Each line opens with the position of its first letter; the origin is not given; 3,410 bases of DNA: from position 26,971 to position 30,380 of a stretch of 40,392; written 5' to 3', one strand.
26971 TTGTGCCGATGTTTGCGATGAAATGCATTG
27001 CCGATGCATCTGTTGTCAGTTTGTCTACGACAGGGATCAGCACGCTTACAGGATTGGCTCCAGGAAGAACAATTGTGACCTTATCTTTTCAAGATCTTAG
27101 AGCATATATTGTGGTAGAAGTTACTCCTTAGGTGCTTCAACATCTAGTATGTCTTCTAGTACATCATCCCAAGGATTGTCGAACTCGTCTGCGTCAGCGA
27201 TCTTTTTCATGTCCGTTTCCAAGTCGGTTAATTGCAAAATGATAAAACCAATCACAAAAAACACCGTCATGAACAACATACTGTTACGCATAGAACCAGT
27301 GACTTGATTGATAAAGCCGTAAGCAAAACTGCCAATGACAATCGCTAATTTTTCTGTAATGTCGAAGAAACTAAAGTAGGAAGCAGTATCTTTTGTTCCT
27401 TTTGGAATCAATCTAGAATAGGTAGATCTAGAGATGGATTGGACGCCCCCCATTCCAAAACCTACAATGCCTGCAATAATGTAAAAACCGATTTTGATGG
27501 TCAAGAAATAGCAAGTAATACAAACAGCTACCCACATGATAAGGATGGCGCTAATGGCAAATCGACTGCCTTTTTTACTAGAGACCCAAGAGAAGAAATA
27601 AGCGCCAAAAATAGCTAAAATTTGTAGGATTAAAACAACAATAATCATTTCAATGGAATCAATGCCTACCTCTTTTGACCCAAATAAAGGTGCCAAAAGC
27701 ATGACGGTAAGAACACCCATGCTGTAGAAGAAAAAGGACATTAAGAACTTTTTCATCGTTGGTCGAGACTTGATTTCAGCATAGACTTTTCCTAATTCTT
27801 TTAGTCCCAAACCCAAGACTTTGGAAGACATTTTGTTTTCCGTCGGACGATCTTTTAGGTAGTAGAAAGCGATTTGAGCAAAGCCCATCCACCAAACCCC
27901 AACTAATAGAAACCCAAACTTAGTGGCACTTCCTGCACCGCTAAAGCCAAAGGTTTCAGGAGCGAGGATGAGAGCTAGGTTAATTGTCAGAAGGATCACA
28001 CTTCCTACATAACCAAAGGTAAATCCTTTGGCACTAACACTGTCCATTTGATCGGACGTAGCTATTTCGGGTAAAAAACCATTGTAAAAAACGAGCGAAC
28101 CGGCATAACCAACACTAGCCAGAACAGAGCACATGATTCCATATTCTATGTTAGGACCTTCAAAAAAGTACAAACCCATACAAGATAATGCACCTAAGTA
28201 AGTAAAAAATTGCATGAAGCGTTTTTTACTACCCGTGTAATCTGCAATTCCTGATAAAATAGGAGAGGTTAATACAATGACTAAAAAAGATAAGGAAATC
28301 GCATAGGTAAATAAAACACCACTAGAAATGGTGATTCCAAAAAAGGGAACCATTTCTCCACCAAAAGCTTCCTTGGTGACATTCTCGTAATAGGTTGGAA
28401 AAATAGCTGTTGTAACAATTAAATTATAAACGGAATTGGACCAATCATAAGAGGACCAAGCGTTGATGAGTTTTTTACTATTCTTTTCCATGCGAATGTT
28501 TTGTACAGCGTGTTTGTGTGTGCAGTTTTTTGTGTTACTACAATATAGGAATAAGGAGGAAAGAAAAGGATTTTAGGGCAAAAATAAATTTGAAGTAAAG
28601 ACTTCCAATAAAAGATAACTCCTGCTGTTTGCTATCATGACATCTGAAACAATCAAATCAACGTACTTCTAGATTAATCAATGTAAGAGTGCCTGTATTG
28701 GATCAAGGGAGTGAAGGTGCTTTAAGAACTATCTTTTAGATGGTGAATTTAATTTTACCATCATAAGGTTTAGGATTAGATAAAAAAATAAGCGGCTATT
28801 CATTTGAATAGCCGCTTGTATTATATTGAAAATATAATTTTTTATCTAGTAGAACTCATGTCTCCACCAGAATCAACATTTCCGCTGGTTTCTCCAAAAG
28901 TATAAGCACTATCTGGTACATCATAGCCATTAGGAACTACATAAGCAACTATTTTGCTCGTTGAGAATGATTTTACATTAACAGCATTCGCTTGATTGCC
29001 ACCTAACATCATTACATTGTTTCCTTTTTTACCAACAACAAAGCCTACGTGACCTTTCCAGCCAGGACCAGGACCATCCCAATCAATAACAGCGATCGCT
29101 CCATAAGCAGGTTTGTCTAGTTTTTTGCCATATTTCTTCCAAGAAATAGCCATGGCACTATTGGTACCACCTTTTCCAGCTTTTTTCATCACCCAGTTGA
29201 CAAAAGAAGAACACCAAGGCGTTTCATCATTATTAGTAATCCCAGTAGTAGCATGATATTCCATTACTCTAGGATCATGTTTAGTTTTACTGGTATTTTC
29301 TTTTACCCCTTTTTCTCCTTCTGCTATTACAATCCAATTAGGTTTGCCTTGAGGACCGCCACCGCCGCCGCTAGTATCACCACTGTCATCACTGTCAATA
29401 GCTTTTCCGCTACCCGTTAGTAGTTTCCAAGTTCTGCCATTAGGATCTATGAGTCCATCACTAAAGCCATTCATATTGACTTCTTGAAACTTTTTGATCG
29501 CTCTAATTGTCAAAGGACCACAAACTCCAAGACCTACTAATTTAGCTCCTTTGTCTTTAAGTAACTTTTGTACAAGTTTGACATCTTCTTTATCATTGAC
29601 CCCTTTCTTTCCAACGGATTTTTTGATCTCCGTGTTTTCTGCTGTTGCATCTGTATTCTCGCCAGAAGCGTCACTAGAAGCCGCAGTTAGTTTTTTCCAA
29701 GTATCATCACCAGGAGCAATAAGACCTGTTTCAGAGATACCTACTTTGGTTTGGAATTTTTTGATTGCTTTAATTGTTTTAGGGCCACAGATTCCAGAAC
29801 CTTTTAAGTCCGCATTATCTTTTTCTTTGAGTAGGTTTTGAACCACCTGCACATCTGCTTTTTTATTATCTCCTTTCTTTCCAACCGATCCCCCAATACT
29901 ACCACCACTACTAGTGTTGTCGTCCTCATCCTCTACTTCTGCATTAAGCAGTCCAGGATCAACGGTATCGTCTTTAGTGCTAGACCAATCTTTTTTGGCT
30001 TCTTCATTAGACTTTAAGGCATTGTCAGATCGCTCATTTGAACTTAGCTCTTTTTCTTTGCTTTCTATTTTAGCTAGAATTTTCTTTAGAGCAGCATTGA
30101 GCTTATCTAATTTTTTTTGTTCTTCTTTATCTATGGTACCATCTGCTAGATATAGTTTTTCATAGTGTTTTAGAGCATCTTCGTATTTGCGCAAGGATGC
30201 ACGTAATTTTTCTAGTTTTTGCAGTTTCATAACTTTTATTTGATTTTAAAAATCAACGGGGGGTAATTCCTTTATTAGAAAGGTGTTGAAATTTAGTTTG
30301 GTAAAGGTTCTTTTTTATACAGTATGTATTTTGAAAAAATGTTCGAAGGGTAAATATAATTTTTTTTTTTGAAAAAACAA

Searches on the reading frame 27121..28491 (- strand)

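Call 41: search_protein_families(library=pfam, proteins=[window:27121-28491:-])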
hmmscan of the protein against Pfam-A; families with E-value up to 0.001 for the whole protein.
window:27121-28491:- (456 aa): 2 families
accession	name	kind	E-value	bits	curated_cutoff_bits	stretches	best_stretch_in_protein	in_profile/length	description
PF11700.14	ATG22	-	1.8e-73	248.4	24.1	1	5-429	2-479/482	Vacuole effluxer Atg22 like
PF07690.21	MFS_1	-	1.3e-20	74.1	33.4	1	25-371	10-332/347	Major Facilitator Superfamily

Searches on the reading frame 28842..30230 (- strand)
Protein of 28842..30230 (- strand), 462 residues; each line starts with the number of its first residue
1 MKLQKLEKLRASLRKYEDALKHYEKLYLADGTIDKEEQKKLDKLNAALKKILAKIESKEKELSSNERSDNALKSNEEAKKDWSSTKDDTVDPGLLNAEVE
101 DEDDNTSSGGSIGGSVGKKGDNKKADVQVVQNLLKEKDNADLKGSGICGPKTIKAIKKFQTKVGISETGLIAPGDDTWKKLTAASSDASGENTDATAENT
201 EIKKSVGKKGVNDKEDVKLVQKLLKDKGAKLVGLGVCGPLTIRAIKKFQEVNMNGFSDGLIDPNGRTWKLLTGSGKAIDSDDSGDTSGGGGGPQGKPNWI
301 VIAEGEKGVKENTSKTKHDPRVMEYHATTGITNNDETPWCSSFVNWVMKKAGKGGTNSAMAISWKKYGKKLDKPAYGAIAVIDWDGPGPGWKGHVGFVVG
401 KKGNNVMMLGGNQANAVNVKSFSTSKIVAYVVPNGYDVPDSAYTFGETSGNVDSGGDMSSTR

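Call 9: search_protein_families(library=pfam, proteins=[window:28842-30230:-])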
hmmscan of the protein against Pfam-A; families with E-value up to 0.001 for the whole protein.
window:28842-30230:- (462 aa): 3 families
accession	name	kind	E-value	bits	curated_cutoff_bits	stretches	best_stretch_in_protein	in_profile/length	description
PF01471.23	PG_binding_1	-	3.8e-11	43.4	23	1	125-181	3-57/57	Putative peptidoglycan binding domain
PF05257.22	CHAP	-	4.2e-09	37.2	26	1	334-412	3-81/81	CHAP domain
PF10030.15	DUF2272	-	0.00049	20.4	27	0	308-355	23-64/191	Uncharacterized protein conserved in bacteria (DUF2272)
